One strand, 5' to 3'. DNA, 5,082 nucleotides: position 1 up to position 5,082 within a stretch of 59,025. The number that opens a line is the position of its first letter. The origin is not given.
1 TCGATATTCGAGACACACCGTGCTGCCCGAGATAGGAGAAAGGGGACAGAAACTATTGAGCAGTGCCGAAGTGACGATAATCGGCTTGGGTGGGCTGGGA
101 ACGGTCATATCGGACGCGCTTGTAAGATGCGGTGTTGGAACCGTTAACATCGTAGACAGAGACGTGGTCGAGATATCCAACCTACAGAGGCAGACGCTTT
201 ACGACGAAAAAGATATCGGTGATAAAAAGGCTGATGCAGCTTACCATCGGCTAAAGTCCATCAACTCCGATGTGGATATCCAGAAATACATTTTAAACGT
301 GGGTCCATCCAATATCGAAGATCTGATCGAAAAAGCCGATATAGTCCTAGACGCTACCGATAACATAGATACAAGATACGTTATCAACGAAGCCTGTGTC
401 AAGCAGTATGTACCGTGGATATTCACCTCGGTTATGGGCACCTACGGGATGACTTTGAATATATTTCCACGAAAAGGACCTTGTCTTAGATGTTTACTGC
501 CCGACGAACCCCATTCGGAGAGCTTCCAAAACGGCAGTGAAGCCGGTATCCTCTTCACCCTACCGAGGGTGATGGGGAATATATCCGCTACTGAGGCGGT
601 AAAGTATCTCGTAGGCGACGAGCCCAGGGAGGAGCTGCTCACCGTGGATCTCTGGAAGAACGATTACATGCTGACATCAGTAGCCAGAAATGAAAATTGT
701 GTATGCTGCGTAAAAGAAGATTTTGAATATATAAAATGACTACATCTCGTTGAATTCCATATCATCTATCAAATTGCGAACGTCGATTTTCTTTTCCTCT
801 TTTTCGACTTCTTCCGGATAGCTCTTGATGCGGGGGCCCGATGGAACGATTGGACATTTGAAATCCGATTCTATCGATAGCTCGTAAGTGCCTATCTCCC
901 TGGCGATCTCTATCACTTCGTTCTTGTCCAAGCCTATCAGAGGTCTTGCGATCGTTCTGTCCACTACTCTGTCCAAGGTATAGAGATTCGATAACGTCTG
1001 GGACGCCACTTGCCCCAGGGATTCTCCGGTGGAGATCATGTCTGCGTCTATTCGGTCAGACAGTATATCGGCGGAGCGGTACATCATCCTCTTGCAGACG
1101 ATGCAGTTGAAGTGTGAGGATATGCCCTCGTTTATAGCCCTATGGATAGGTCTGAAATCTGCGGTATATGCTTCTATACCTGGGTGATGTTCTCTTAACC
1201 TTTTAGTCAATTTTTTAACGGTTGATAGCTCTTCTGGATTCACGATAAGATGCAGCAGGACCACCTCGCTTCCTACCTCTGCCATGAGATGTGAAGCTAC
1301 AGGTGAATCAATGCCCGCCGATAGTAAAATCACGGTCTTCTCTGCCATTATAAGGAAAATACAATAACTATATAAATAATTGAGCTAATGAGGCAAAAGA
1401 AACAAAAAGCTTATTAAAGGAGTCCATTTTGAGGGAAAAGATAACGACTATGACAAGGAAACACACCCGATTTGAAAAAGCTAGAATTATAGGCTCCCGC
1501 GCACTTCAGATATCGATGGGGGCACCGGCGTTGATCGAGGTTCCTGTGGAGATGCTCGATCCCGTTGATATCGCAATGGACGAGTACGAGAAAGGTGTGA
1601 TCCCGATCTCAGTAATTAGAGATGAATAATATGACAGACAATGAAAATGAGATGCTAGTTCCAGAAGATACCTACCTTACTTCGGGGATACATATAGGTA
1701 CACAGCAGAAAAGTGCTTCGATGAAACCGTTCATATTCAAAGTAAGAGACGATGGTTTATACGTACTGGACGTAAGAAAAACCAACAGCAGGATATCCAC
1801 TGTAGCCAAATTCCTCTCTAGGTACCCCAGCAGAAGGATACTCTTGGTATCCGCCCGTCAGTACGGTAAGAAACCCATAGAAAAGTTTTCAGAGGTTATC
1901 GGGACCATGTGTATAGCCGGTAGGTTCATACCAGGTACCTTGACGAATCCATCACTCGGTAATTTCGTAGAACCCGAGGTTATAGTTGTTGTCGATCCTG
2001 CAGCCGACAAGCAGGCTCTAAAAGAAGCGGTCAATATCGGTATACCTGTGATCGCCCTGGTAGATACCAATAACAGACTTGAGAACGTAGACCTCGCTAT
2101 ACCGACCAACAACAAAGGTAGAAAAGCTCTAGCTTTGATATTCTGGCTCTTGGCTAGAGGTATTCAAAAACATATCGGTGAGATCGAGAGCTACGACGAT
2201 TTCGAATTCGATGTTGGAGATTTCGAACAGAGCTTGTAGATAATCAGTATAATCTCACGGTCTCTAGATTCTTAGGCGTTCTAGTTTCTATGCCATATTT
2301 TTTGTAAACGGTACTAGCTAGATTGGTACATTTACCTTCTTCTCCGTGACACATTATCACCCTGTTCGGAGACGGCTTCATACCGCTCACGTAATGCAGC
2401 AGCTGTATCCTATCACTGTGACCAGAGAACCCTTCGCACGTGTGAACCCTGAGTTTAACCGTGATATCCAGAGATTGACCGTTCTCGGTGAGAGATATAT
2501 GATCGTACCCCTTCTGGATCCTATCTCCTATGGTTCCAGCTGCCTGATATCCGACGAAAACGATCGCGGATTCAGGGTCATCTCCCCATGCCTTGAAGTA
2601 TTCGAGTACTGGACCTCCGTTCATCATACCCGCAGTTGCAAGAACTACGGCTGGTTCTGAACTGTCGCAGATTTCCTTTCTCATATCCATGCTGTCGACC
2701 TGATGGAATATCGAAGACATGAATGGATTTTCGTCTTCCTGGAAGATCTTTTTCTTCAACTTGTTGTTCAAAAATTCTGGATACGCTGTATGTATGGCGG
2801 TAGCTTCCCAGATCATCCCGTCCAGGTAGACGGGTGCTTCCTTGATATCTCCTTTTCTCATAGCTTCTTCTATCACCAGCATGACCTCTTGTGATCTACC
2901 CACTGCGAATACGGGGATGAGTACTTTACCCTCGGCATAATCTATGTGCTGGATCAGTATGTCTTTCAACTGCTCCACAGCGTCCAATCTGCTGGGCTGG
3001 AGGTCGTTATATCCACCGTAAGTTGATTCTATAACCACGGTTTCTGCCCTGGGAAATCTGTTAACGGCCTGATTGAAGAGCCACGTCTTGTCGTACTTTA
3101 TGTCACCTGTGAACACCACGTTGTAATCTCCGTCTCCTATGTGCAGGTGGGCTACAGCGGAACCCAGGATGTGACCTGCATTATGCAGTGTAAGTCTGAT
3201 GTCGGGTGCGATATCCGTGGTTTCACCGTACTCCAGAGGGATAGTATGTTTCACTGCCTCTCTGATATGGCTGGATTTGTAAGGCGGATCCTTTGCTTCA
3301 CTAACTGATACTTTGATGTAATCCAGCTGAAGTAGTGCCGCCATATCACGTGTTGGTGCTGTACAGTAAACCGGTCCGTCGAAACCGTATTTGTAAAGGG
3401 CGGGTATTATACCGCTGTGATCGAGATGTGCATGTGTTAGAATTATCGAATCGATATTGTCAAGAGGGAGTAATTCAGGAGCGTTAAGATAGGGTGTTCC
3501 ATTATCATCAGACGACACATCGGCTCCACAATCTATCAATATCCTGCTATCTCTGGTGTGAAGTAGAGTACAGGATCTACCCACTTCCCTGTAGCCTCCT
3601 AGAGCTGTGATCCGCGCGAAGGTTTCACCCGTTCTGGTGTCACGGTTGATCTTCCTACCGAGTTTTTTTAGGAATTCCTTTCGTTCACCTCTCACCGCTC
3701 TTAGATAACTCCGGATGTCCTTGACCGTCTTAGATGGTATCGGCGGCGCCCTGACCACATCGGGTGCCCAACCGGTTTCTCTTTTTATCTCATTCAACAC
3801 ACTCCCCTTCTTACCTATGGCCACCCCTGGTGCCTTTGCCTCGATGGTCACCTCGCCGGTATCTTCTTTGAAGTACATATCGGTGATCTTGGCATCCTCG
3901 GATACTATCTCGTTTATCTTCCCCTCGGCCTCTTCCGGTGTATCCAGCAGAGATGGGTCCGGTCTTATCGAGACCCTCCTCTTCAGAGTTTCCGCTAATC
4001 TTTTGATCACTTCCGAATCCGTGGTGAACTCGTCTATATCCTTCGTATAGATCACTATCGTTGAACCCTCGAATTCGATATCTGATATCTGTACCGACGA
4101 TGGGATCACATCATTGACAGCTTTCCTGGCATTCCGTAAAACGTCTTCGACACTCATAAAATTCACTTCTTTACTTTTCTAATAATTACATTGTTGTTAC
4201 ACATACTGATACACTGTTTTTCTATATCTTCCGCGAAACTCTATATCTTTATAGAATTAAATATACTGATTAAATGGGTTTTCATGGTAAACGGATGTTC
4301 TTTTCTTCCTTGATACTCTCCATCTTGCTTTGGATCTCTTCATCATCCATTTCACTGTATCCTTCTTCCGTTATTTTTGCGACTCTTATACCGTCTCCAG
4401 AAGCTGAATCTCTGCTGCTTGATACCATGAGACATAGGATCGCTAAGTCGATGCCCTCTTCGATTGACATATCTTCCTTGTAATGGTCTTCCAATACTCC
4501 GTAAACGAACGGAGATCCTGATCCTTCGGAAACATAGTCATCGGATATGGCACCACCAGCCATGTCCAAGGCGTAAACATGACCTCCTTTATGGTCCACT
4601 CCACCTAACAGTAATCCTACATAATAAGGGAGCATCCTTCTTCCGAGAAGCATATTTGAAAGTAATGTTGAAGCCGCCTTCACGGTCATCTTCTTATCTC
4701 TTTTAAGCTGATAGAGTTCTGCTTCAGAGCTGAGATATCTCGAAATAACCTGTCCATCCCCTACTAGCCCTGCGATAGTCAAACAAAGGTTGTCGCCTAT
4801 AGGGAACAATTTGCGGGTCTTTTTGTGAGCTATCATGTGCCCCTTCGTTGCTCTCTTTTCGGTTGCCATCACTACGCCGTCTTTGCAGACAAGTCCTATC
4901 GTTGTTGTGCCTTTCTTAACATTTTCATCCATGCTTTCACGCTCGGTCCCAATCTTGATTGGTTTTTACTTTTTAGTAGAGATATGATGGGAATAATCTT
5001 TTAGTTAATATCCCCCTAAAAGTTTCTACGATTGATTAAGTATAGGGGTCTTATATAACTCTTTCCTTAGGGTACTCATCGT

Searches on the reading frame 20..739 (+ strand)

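Call 49: search_protein_families(library=pfam, proteins=[window:20-739:+])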
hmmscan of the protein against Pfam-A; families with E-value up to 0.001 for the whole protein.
window:20-739:+ (239 aa): 2 families
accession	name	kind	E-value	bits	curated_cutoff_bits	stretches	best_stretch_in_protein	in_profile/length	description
PF00899.27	ThiF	-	2.2e-71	240.2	28.1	1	2-227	7-236/238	ThiF family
PF01488.26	Shikimate_DH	-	3.9e-05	24.2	24.3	0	11-59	8-56/138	Shikimate / quinate 5-dehydrogenase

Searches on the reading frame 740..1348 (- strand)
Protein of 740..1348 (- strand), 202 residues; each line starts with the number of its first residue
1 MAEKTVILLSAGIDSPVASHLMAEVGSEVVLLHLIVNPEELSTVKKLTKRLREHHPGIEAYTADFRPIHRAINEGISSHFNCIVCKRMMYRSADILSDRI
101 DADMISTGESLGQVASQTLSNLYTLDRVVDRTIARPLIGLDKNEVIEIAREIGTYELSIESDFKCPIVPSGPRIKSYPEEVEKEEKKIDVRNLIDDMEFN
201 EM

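Call 49: search_protein_families(library=pfam, proteins=[window:740-1348:-])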
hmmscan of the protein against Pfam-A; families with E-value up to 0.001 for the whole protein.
window:740-1348:- (202 aa): 3 families
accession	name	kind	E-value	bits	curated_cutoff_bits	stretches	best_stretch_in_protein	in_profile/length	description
PF02568.20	ThiI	-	9.8e-54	182.4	20.5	1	2-189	3-196/197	Thiamine biosynthesis protein (ThiI)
PF06508.19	QueC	-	0.00044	20.3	22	0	4-49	1-49/210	Queuosine biosynthesis protein QueC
PF03054.22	tRNA_Me_trans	-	0.00076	19.6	20.6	0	4-43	2-41/202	tRNA methyl transferase HUP domain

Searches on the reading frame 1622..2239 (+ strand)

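Call 49: search_protein_families(library=pfam, proteins=[window:1622-2239:+])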
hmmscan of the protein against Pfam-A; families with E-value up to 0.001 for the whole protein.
window:1622-2239:+ (205 aa): 1 family
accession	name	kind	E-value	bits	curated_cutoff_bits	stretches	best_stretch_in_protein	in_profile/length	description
PF00318.25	Ribosomal_S2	-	3.1e-29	102.2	26.1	2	117-182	149-214/216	Ribosomal protein S2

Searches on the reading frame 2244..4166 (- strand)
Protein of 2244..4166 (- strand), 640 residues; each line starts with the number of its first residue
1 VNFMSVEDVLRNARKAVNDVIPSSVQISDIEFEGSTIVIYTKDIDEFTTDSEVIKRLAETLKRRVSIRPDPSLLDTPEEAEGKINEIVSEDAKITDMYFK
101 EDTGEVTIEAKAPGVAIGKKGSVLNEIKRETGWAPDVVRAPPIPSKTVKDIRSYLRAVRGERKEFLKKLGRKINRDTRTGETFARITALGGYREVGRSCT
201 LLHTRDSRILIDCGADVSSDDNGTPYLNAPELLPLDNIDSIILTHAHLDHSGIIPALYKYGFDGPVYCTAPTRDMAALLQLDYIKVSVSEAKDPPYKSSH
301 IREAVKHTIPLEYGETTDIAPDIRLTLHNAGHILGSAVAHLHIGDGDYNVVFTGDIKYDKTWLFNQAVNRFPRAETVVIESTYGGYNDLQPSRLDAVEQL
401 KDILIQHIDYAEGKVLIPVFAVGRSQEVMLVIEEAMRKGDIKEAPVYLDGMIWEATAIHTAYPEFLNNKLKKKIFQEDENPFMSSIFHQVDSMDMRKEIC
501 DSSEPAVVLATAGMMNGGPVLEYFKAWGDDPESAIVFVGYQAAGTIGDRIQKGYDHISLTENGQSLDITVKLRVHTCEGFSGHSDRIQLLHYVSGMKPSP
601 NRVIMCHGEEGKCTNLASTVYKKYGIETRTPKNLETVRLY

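Call 49: search_protein_families(library=pfam, proteins=[window:2244-4166:-])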
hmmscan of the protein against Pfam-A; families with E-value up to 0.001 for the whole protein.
window:2244-4166:- (640 aa): 6 families
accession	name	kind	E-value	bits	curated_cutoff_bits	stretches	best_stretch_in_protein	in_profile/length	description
PF10996.14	Beta-Casp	-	1e-32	113.6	27.7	1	426-550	2-120/120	Beta-Casp domain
PF17214.9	KH_TffA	-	5.7e-23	81.1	22.6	1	7-74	1-68/68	Transcription termination factor FttA, KH domain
PF07521.17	RMMBL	-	3.1e-16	59.6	21.6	1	568-631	2-63/63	Zn-dependent metallo-hydrolase RNA specificity domain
PF16661.11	Lactamase_B_6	-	6.7e-14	52.1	27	1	201-360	1-166/193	Metallo-beta-lactamase superfamily domain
PF00753.33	Lactamase_B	-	2.2e-12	47.8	22.7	1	195-364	4-158/196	Metallo-beta-lactamase superfamily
PF12706.13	Lactamase_B_2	-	1e-10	42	27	1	208-382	2-165/200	Beta-lactamase superfamily domain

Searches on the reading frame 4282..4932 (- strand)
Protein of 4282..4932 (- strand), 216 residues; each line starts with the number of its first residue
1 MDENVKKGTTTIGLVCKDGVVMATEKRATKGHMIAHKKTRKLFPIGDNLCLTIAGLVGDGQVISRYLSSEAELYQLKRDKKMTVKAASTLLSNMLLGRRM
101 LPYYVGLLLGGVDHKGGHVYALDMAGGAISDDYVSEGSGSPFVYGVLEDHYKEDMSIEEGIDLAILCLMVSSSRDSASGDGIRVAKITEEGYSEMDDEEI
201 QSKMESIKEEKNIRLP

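Call 49: search_protein_families(library=pfam, proteins=[window:4282-4932:-])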
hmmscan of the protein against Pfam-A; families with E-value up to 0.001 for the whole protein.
window:4282-4932:- (216 aa): 1 family
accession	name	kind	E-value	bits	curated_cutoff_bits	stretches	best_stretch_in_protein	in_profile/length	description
PF00227.31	Proteasome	-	1.2e-57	195.1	22.4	1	5-187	1-189/189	Proteasome subunit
